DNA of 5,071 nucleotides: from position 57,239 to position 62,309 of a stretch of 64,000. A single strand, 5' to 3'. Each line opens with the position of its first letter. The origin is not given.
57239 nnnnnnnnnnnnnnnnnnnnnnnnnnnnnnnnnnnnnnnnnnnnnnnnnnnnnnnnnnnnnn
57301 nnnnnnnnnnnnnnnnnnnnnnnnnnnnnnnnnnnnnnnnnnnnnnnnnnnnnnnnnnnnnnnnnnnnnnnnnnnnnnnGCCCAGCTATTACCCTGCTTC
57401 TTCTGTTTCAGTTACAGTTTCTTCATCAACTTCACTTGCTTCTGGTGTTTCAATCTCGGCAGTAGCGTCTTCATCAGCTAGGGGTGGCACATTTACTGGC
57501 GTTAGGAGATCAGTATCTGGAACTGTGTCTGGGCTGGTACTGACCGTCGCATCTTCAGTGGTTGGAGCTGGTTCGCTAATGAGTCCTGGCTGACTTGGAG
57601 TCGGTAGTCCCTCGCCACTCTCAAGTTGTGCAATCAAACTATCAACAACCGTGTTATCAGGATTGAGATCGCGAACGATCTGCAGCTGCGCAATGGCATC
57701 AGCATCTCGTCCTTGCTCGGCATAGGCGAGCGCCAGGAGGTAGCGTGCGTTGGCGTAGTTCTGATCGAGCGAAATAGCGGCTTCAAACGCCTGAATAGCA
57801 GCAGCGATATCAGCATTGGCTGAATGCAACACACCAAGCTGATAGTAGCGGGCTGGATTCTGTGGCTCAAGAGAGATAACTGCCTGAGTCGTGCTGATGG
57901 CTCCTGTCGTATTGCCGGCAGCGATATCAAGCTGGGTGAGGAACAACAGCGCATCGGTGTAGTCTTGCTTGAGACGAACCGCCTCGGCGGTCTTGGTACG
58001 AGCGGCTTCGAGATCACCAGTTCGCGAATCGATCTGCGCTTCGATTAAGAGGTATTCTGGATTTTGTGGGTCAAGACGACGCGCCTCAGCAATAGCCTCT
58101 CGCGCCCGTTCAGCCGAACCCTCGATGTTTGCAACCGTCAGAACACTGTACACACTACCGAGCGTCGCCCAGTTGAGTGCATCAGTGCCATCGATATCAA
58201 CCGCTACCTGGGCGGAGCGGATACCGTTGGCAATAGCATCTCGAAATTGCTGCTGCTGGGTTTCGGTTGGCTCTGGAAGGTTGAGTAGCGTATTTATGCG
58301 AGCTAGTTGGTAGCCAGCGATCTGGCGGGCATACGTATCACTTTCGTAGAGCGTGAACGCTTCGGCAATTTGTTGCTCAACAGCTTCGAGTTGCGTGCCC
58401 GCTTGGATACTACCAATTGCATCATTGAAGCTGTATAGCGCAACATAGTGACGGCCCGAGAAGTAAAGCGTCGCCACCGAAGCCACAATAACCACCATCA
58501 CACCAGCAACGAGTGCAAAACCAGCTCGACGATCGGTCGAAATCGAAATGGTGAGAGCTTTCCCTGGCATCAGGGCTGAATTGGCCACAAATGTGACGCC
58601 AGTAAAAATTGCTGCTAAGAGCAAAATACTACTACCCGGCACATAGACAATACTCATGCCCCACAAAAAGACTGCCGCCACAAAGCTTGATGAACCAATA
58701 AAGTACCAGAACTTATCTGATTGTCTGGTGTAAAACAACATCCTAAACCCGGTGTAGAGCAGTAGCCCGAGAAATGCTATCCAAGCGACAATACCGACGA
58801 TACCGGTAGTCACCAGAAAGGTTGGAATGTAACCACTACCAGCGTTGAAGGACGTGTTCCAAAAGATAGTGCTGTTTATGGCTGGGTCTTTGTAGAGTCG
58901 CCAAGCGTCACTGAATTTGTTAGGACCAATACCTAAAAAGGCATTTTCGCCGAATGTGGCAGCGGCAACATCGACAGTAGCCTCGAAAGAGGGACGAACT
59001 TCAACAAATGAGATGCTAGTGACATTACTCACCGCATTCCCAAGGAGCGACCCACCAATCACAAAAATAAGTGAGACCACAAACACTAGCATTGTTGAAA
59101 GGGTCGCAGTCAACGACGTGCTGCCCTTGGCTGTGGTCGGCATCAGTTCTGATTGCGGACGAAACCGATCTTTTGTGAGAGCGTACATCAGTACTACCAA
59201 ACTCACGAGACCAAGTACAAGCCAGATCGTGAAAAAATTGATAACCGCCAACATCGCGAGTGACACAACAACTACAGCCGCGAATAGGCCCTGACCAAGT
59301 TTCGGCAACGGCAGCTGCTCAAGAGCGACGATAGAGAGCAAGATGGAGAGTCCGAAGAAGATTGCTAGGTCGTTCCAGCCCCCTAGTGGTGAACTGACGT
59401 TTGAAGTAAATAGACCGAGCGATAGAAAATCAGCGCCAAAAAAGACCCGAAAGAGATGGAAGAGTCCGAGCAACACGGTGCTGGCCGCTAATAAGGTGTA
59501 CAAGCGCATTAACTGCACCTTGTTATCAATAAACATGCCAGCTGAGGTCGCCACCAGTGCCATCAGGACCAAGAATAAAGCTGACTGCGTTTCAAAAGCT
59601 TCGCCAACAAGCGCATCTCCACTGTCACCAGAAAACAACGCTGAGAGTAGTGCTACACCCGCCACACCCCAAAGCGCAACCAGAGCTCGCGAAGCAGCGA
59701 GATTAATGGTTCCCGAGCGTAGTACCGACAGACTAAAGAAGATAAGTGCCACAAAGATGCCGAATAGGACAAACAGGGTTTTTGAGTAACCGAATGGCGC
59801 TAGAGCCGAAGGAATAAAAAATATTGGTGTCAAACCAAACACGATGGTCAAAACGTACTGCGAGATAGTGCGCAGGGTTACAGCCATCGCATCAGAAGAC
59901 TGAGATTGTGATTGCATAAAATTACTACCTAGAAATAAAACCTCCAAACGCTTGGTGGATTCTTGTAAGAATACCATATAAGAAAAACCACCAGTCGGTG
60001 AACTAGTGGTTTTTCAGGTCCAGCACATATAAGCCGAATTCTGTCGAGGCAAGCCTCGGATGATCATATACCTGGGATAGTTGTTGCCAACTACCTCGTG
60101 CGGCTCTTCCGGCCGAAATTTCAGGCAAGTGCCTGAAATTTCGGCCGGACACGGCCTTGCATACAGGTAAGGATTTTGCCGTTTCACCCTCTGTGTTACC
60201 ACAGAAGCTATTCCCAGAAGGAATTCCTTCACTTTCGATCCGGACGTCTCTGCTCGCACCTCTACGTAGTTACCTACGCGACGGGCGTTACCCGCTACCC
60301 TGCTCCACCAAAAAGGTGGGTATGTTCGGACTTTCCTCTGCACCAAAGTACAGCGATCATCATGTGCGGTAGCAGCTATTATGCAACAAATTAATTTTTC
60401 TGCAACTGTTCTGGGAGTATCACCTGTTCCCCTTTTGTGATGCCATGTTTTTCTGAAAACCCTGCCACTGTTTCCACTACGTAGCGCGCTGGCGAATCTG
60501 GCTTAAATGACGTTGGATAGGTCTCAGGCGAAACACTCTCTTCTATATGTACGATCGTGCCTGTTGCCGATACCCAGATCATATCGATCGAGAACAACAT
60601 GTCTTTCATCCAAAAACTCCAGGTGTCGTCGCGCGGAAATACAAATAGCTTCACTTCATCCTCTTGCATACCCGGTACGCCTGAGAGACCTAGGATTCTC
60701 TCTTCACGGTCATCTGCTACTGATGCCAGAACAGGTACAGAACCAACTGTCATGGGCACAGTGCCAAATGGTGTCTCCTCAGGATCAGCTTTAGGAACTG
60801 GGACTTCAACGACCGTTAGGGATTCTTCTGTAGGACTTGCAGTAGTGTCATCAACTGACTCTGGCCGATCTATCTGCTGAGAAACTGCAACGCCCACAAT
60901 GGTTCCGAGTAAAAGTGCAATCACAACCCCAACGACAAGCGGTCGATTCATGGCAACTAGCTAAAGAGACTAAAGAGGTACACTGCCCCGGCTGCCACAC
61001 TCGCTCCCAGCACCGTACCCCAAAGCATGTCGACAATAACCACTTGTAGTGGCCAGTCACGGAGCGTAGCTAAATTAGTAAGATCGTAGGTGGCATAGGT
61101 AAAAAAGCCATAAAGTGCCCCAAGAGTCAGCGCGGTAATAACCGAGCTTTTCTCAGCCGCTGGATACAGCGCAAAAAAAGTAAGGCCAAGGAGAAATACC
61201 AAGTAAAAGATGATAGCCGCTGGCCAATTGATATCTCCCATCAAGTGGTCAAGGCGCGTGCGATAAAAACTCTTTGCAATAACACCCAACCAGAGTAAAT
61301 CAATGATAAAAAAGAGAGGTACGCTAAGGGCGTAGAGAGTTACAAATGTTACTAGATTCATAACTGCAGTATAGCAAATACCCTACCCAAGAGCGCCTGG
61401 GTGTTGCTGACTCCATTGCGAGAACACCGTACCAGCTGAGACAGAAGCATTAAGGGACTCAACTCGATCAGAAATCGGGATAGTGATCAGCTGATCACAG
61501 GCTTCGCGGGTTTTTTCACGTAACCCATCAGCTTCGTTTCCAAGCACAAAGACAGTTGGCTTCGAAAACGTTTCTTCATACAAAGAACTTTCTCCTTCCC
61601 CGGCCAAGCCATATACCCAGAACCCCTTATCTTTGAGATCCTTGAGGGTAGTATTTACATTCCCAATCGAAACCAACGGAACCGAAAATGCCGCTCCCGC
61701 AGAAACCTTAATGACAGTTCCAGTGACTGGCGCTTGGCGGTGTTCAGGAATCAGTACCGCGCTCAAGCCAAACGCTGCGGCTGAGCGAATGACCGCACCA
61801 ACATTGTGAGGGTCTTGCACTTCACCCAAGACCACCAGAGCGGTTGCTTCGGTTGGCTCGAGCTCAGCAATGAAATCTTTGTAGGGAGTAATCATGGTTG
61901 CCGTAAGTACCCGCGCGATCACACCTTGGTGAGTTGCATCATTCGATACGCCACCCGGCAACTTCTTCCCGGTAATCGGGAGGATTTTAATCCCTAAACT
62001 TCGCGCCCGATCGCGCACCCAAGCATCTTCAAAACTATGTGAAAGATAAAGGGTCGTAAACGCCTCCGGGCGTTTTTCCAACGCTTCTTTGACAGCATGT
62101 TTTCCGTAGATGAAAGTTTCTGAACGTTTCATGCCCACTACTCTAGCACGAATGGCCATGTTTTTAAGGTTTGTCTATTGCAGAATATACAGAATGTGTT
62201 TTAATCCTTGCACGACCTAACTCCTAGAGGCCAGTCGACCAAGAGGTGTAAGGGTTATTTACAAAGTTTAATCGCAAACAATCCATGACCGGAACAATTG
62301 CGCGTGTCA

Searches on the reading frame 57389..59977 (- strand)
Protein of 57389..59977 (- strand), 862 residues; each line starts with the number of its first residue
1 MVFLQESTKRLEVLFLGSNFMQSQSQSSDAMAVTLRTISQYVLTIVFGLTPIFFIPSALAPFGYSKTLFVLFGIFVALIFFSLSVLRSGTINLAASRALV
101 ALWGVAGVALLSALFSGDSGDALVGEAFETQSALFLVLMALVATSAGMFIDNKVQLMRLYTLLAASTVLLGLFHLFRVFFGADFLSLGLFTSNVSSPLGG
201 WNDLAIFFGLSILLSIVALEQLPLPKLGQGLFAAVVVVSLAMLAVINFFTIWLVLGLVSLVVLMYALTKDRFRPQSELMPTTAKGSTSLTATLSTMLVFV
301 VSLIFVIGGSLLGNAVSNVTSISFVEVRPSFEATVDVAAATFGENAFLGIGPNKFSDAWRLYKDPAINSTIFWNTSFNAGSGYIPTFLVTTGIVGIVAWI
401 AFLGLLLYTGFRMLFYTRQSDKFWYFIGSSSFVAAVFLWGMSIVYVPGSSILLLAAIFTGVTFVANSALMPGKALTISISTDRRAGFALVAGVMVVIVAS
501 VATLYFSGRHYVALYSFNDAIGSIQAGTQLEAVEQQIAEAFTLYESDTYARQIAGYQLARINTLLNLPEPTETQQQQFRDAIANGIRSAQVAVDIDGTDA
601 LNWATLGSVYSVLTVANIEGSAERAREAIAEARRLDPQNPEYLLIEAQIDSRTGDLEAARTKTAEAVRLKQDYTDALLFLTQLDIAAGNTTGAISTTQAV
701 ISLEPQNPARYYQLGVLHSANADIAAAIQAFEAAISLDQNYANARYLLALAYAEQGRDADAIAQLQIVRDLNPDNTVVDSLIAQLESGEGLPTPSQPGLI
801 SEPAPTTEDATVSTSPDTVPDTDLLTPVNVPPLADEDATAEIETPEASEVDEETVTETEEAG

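Call 9: search_protein_families(library=pfam, proteins=[window:57389-59977:-], max_evalue=0.001)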
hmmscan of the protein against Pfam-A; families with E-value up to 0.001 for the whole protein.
window:57389-59977:- (862 aa): 11 families
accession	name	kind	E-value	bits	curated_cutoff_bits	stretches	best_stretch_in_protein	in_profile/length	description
PF14559.12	TPR_19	-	9.1e-15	55.2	25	2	722-785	5-68/68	Tetratricopeptide repeat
PF13414.12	TPR_11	-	2.4e-10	40.4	26.8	1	724-756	10-42/42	TPR repeat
PF07719.23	TPR_2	-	9.5e-10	38.3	27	0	710-741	3-34/34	Tetratricopeptide repeat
PF13431.12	TPR_17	-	2.1e-09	37.3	24.4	1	730-762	1-33/34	Tetratricopeptide repeat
PF13432.12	TPR_16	-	2.6e-09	37.8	32.7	1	712-775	1-64/65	Tetratricopeptide repeat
PF23914.1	TPR_CcmH_CycH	-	9.6e-09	35.7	42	1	595-711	45-158/158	Cytochrome c-type biogenesis protein H TPR domain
PF13428.12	TPR_14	-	1.1e-06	29.2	23.5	0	743-784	2-43/44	Tetratricopeptide repeat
PF13181.12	TPR_8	-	2.2e-05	24.7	25.7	1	711-740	4-33/34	Tetratricopeptide repeat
PF00515.34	TPR_1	-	2.3e-05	24.4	27.8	0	711-741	4-34/34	Tetratricopeptide repeat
PF13174.12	TPR_6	-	3.2e-05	24.7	26.3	0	744-774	2-32/33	Tetratricopeptide repeat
PF12895.13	ANAPC3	-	0.00064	20.4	27.2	0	691-766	6-80/82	Anaphase-promoting complex, cyclosome, subunit 3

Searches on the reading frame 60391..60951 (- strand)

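Call 51: search_protein_families(library=pfam, proteins=[window:60391-60951:-], max_evalue=0.1)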
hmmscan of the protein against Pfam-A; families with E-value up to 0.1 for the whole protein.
window:60391-60951:- (186 aa): 1 family
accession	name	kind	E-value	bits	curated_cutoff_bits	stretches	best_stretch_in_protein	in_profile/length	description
PF02643.20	DUF192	-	3e-24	85.4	27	1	76-177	3-94/96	Uncharacterized ACR, COG1430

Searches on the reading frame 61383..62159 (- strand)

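Call 51: search_protein_families(library=pfam, proteins=[window:61383-62159:-], max_evalue=0.1)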
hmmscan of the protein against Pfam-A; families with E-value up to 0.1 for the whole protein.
window:61383-62159:- (258 aa): 2 families
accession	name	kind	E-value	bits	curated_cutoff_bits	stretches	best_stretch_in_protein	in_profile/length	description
PF00588.24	SpoU_methylase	-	2.2e-41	141.7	29.7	1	108-245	3-140/142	SpoU rRNA Methylase family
PF08032.17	SpoU_sub_bind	-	3.5e-10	40.5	22.8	1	16-84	1-70/76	RNA 2'-O ribose methyltransferase substrate binding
